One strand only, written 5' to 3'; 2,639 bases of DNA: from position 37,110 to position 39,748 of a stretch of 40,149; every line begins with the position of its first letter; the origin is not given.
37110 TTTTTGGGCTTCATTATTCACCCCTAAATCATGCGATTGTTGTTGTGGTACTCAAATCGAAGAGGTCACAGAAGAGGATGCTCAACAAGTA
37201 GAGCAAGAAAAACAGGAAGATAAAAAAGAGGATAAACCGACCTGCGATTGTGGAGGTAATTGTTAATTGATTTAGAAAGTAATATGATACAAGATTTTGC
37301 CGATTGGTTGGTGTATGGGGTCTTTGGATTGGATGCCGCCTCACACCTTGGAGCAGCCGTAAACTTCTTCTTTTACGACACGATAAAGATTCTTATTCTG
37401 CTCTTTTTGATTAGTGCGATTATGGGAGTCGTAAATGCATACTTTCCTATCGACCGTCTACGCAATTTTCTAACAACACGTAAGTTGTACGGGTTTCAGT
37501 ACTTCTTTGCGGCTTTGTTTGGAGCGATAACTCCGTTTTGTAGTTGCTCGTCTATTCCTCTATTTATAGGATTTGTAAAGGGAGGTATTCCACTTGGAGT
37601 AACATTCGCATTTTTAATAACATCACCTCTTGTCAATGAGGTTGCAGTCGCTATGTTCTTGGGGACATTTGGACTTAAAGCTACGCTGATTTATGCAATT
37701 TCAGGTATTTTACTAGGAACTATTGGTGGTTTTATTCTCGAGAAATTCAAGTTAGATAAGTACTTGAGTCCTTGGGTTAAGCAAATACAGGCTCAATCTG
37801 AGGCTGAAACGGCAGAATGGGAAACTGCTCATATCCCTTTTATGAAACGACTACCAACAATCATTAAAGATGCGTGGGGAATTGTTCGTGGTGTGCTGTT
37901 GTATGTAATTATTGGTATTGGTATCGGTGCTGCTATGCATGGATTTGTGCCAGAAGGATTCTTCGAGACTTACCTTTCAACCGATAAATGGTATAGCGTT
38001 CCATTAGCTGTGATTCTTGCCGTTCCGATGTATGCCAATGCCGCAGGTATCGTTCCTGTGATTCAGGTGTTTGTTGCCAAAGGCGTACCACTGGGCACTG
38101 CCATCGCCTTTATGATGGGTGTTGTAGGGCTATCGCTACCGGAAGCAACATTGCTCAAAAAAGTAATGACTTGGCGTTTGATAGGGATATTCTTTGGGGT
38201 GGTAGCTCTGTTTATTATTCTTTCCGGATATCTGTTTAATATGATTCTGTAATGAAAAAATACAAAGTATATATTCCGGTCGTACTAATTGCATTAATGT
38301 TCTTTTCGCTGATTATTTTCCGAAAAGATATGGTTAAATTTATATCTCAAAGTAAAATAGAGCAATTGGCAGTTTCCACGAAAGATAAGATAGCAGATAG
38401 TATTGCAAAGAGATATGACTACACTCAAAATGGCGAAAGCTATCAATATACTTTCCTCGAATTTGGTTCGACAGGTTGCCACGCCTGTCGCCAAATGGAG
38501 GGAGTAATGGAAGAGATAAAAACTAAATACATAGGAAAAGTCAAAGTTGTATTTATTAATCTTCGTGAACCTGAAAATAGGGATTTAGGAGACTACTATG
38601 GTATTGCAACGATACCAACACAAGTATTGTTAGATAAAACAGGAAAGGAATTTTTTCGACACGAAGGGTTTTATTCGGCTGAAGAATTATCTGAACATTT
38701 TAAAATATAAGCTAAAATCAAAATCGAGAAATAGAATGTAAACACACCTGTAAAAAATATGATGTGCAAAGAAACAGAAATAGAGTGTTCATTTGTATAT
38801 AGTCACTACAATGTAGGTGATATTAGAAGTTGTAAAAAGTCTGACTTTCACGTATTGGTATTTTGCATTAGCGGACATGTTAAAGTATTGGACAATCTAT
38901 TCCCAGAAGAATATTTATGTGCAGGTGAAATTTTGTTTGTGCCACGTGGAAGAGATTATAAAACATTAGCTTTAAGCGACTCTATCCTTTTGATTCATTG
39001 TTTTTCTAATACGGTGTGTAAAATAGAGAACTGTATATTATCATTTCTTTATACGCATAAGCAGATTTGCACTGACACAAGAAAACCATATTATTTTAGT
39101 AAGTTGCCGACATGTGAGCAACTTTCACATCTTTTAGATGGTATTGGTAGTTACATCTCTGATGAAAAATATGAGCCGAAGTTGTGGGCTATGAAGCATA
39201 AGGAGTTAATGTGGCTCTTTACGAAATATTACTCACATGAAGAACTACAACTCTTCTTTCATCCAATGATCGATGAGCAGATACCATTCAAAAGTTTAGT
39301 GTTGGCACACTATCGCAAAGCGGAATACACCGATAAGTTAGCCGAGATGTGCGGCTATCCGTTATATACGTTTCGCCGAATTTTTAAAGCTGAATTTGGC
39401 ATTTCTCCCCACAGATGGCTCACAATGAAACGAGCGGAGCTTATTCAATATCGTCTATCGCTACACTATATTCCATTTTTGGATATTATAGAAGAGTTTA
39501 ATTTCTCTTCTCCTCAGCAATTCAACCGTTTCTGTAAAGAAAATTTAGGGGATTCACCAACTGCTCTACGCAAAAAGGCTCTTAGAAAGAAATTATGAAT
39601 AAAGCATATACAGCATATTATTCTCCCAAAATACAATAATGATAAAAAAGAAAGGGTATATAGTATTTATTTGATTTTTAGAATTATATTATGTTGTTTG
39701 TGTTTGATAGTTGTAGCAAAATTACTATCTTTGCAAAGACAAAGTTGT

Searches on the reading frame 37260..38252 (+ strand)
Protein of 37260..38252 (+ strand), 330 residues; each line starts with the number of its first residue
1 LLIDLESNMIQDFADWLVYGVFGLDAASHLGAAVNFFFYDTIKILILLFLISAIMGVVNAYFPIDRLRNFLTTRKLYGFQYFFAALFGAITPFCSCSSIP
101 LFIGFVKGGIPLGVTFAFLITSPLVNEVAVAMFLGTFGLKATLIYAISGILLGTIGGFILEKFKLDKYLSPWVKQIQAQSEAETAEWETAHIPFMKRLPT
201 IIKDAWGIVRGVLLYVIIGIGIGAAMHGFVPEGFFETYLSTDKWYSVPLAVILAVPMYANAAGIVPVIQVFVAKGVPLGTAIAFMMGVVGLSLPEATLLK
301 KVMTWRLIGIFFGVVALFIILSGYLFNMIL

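Call 47: search_protein_families(library=pfam, proteins=[window:37260-38252:+], max_evalue=0.001)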
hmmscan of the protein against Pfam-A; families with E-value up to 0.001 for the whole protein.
window:37260-38252:+ (330 aa): 1 family
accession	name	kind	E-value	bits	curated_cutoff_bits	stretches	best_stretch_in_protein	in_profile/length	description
PF03773.19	ArsP_1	-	1.4e-62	212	32.3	1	29-327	1-293/294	Predicted permease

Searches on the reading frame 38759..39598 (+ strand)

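Call 47: search_protein_families(library=pfam, proteins=[window:38759-39598:+], max_evalue=0.001)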
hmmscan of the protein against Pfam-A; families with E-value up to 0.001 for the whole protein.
window:38759-39598:+ (279 aa): 3 families
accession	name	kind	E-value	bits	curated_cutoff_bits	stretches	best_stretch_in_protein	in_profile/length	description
PF12833.13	HTH_18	-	4.9e-14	52.8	33.6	1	194-272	1-79/80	Helix-turn-helix domain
PF00165.29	HTH_AraC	-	1.6e-11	44.5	26.6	1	193-222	13-42/42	Bacterial regulatory helix-turn-helix proteins, AraC family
PF22200.2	ExsA_N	-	1.4e-05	26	27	1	31-164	1-134/136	ExsA N-terminal regulatory domain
